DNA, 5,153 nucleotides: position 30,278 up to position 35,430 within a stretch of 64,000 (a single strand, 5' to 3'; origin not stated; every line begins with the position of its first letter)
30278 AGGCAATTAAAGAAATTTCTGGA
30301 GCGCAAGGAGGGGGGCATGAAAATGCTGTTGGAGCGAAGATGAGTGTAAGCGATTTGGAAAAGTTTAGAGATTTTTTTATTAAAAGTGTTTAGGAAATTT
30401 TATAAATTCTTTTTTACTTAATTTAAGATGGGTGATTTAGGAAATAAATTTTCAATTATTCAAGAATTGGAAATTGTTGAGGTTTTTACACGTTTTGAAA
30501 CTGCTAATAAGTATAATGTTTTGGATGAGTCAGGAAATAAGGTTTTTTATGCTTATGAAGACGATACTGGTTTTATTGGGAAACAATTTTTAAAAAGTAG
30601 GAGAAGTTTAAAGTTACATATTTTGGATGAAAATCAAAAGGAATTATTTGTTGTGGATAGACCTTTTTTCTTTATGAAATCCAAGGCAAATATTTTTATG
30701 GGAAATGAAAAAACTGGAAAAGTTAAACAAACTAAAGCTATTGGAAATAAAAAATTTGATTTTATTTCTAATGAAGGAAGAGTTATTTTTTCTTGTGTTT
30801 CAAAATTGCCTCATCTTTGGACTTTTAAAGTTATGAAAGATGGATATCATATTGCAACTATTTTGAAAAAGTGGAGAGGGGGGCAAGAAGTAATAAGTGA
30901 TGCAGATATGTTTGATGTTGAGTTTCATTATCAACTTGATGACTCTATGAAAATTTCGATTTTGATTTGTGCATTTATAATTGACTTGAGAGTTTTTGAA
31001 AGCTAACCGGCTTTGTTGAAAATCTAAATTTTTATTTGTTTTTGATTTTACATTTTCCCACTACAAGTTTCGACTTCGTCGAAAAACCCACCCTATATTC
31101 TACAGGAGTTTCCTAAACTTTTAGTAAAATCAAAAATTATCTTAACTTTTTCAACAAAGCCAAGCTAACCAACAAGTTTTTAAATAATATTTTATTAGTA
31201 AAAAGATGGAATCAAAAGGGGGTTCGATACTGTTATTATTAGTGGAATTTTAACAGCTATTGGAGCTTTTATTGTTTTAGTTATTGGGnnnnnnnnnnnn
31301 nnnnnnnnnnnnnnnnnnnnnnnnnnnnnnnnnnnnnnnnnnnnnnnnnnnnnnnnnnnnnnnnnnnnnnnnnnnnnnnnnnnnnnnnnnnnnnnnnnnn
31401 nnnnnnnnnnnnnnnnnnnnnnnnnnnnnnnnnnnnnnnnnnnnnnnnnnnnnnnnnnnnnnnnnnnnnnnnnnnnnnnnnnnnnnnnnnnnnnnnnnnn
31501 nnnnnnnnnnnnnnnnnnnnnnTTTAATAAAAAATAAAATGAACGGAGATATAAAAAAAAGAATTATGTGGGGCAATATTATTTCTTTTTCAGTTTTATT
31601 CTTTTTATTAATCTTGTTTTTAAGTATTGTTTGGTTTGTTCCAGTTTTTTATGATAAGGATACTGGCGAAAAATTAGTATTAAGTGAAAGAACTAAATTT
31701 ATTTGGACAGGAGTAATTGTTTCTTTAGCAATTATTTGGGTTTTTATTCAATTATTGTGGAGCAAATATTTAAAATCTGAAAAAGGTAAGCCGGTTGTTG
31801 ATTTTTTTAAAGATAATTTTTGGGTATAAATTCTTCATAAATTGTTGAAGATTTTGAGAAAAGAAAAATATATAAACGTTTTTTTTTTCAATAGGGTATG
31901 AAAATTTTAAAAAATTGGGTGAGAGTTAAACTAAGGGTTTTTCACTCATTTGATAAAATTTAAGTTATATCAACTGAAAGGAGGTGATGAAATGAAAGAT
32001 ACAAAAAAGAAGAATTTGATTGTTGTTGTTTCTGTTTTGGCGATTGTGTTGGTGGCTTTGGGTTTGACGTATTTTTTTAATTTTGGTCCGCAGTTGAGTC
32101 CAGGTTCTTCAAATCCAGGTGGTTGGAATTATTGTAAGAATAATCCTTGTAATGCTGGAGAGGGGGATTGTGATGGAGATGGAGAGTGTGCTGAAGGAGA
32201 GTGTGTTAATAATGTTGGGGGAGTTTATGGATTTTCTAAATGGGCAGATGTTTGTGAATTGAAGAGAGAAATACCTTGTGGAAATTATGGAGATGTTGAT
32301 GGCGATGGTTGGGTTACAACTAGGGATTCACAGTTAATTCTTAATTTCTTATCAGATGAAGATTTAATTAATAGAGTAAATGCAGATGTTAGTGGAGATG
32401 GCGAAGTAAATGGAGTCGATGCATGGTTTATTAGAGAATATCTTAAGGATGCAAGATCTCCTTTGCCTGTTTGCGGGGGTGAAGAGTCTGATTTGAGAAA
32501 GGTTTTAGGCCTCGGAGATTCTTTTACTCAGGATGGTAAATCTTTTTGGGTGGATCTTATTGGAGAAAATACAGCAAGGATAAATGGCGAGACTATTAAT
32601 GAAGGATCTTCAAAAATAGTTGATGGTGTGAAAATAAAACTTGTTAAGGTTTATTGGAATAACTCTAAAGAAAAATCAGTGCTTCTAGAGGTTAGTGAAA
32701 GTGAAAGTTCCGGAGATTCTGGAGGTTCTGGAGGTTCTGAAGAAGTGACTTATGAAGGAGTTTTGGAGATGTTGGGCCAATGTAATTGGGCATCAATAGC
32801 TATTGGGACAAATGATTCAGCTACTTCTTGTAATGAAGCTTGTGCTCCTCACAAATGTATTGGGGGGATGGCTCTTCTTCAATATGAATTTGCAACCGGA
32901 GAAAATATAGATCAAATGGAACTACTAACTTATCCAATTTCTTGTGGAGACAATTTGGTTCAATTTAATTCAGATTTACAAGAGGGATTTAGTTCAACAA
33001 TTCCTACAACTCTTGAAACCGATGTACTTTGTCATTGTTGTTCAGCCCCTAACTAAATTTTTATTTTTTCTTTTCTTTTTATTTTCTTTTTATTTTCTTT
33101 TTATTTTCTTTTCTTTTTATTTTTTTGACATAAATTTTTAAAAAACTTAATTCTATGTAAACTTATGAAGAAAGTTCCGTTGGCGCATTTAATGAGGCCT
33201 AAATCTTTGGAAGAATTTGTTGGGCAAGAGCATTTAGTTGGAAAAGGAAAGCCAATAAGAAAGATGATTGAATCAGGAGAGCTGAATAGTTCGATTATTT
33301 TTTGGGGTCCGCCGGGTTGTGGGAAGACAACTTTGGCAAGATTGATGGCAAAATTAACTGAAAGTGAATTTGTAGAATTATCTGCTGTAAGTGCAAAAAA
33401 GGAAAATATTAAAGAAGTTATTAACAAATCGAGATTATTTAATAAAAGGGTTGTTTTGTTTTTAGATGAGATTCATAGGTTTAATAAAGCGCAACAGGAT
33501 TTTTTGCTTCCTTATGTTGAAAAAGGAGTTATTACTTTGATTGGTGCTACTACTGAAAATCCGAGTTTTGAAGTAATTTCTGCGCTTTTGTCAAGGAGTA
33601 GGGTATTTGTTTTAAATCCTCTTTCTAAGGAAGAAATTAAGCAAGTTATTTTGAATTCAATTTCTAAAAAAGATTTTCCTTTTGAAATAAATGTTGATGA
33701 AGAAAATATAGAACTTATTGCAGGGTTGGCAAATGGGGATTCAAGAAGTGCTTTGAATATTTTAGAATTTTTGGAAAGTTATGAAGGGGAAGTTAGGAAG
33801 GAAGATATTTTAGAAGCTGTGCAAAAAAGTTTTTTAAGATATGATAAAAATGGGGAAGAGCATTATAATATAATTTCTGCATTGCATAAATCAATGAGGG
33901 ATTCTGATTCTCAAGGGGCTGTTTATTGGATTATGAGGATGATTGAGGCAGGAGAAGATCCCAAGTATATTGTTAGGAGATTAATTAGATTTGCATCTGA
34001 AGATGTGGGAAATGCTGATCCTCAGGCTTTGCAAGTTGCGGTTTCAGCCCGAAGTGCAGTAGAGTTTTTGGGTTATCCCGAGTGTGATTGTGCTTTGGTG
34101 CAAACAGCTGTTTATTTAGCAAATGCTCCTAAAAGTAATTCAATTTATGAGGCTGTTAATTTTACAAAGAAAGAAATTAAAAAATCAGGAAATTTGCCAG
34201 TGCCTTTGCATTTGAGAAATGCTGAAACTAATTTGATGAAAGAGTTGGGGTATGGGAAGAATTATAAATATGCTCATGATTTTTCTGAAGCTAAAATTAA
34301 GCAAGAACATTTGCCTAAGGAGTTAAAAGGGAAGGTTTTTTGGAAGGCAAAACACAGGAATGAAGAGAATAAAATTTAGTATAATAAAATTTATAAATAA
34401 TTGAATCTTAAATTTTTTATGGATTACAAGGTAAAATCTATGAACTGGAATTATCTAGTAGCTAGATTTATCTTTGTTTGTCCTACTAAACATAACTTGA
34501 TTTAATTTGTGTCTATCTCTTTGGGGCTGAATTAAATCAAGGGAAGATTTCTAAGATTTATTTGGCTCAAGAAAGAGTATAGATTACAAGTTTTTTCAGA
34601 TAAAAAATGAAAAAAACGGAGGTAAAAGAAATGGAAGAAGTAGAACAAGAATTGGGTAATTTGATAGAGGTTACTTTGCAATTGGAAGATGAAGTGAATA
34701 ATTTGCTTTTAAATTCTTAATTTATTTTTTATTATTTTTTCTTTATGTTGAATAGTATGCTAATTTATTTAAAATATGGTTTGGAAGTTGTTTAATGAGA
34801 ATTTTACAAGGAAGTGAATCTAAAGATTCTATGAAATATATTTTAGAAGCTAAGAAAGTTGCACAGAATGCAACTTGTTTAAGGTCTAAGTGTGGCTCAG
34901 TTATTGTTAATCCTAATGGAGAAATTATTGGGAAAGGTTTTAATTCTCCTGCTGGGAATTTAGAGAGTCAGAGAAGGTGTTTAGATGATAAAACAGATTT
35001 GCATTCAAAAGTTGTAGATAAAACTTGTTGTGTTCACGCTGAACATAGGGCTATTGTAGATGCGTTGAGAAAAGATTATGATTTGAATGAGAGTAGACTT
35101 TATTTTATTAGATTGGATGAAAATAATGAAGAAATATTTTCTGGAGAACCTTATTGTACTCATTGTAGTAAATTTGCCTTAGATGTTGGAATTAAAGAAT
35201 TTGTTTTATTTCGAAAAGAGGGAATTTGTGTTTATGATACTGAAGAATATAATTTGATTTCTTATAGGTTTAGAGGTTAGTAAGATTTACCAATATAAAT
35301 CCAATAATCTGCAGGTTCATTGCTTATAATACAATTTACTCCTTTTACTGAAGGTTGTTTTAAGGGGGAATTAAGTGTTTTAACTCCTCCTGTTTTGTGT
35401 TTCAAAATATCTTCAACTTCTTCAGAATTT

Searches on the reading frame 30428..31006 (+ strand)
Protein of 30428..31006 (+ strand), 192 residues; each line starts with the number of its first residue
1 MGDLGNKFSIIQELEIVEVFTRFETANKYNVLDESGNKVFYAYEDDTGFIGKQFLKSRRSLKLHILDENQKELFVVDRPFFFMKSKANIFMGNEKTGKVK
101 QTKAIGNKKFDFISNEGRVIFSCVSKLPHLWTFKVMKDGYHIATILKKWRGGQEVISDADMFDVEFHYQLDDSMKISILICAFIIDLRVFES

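Call 83: search_protein_families(library=pfam, proteins=[window:30428-31006:+], max_evalue=0.0001)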
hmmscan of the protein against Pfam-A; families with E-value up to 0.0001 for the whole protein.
window:30428-31006:+ (192 aa): 1 family
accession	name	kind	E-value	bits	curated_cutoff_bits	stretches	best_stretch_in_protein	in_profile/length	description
PF03803.21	Scramblase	-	7.3e-35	120.7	25.4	1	7-191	23-220/221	Scramblase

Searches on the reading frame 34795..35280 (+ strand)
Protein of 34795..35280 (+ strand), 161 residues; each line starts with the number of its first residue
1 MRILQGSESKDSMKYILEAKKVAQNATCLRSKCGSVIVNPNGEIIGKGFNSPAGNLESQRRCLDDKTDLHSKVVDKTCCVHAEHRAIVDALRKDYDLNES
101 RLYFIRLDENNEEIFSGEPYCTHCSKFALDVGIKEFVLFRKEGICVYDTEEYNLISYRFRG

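Call 83: search_protein_families(library=pfam, proteins=[window:34795-35280:+], max_evalue=0.0001)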
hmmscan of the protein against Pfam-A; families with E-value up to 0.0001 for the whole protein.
window:34795-35280:+ (161 aa): 1 family
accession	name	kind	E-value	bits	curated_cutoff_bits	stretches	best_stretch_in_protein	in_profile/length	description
PF00383.29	dCMP_cyt_deam_1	-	2.4e-12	47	25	1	13-138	5-100/102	Cytidine and deoxycytidylate deaminase zinc-binding region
